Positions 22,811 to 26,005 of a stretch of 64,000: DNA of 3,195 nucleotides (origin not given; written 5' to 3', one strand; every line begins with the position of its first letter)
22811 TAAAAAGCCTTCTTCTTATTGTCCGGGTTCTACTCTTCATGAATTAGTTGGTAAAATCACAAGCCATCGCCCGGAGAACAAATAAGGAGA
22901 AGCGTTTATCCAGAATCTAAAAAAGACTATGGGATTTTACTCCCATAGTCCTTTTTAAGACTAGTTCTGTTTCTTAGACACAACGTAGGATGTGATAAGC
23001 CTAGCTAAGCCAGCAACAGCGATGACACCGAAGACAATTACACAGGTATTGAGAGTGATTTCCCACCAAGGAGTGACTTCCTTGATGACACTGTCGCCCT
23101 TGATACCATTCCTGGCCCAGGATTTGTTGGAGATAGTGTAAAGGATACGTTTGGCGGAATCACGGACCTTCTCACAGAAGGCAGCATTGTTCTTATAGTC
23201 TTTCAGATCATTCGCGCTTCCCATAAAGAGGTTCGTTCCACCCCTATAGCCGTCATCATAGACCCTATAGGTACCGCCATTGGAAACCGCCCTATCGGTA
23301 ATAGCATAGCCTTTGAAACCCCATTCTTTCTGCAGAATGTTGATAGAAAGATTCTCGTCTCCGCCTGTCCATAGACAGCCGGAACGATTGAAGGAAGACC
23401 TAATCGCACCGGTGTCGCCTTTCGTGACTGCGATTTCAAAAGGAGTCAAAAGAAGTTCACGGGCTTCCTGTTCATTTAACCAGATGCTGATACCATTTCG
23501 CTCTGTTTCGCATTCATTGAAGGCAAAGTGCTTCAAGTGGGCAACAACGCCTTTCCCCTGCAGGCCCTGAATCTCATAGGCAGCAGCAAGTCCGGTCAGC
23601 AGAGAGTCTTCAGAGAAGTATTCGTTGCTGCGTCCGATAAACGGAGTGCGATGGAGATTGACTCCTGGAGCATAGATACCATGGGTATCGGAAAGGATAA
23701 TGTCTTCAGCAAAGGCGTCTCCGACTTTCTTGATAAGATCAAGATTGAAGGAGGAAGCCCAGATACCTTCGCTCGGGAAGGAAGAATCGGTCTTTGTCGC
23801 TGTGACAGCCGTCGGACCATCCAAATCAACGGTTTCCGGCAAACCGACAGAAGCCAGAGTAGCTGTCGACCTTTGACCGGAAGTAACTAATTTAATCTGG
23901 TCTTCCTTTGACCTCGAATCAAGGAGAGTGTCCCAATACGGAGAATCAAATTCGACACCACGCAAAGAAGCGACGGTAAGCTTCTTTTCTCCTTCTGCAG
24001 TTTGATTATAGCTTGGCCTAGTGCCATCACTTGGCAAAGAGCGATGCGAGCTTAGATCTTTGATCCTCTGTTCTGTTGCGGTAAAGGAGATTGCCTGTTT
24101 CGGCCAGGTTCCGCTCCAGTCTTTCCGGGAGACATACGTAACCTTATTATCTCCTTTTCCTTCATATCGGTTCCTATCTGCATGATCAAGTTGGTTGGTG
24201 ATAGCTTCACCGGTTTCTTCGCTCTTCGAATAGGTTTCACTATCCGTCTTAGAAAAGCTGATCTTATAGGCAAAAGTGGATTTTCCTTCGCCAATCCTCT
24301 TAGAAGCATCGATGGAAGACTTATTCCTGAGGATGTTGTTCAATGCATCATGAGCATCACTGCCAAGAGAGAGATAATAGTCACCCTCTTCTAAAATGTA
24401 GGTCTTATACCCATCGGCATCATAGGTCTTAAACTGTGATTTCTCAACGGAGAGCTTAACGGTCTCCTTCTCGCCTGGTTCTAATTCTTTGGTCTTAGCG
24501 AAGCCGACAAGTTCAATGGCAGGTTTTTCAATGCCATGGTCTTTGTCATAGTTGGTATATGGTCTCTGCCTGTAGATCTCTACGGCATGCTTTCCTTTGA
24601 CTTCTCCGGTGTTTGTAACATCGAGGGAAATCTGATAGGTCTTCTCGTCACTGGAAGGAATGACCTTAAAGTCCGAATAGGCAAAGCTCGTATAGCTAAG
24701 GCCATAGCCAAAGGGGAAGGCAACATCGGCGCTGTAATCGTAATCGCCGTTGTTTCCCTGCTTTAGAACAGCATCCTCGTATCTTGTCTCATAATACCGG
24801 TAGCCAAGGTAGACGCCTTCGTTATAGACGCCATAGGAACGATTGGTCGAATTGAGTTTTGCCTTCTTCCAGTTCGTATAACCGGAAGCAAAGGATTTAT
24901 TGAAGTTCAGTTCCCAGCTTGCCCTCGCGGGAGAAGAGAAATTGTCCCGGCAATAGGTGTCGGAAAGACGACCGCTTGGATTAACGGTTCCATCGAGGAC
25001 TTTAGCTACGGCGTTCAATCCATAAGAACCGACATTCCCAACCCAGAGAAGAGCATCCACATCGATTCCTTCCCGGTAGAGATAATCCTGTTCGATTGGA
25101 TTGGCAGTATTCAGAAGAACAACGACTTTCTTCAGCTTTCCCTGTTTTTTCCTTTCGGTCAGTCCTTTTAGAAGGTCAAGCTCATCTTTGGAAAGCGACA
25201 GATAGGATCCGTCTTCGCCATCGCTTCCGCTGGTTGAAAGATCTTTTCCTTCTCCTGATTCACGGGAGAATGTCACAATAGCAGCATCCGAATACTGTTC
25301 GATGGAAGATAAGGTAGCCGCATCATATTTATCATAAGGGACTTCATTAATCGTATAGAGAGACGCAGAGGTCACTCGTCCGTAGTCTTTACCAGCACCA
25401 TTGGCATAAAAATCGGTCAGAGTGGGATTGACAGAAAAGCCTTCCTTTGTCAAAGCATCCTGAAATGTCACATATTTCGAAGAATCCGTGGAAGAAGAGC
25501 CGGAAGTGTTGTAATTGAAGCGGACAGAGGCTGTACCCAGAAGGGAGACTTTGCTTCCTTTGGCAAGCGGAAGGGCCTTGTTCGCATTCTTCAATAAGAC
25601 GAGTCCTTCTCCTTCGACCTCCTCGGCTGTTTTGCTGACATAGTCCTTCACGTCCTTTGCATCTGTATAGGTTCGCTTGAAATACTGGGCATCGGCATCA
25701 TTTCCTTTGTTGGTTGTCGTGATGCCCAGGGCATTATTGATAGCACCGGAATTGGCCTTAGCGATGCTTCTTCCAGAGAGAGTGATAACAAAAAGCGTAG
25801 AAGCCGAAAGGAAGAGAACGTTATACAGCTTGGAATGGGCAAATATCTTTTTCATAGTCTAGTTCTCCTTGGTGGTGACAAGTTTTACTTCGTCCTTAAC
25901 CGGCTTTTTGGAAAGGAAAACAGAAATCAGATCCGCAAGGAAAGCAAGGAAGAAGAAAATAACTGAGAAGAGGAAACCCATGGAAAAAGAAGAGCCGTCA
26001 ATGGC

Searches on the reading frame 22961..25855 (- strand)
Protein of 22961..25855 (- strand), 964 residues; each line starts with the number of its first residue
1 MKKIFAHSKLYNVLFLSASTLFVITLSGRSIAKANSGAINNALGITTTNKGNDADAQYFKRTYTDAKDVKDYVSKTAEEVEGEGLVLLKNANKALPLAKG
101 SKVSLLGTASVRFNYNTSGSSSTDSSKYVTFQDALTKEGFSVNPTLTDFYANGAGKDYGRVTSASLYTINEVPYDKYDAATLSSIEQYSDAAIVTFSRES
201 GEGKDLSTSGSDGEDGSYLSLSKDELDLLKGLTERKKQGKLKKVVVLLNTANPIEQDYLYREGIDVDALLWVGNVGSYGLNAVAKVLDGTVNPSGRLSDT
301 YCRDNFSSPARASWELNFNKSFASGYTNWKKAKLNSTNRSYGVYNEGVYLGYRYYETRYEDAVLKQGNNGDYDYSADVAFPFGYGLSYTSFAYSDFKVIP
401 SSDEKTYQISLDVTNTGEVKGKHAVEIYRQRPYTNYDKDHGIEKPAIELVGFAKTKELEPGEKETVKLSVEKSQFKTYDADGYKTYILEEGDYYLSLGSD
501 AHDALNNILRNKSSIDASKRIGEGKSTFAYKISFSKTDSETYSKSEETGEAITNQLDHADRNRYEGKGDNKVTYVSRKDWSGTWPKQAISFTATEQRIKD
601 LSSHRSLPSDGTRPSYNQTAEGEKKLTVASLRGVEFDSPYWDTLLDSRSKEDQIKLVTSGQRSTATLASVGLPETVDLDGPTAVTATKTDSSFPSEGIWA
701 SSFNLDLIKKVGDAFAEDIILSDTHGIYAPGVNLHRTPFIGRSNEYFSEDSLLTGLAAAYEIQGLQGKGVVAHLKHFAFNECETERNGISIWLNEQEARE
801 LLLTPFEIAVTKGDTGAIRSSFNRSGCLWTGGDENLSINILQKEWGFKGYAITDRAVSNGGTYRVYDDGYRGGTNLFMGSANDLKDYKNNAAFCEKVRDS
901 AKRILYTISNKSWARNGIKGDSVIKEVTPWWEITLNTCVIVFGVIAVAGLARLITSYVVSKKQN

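Call 30: search_protein_families(library=ncbifam, proteins=[window:22961-25855:-], max_evalue=0.00001)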
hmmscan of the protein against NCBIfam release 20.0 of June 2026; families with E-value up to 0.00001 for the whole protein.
window:22961-25855:- (964 aa): 7 families
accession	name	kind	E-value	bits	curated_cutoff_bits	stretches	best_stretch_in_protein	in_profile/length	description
NF041610.1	alph_arabinopyran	equivalog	1.6e-70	238.2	1300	2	681-856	49-224/738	exo-alpha-(1->6)-L-arabinopyranosidase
NF052330.1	BetGlucosiCelf0468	equivalog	1.2e-50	172.6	1300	2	644-878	2-241/817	beta-d-glucosidase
NF052329.1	XyloArabinsidase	equivalog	6.9e-50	169.9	1050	2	655-854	74-273/750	beta-xylosidase/alpha-l-arabinosidase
NF011678.0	PRK15098.1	equivalog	2.4e-44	151.9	666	3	372-503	632-756/765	beta-glucosidase BglX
NF041776.1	xylosidase_Xyl3A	equivalog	6.6e-38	130.2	1250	2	369-503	710-838/846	xylan 1,4-beta-xylosidase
NF052331.1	Bet13-16Glucosase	equivalog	2.9e-32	111.7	1330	2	691-855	94-264/750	exo-beta-d-1,3/1,6-glucosidase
NF041579.1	betaxyl_Flavo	equivalog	1.1e-28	99.8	1350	2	369-502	577-704/716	beta-xylosidase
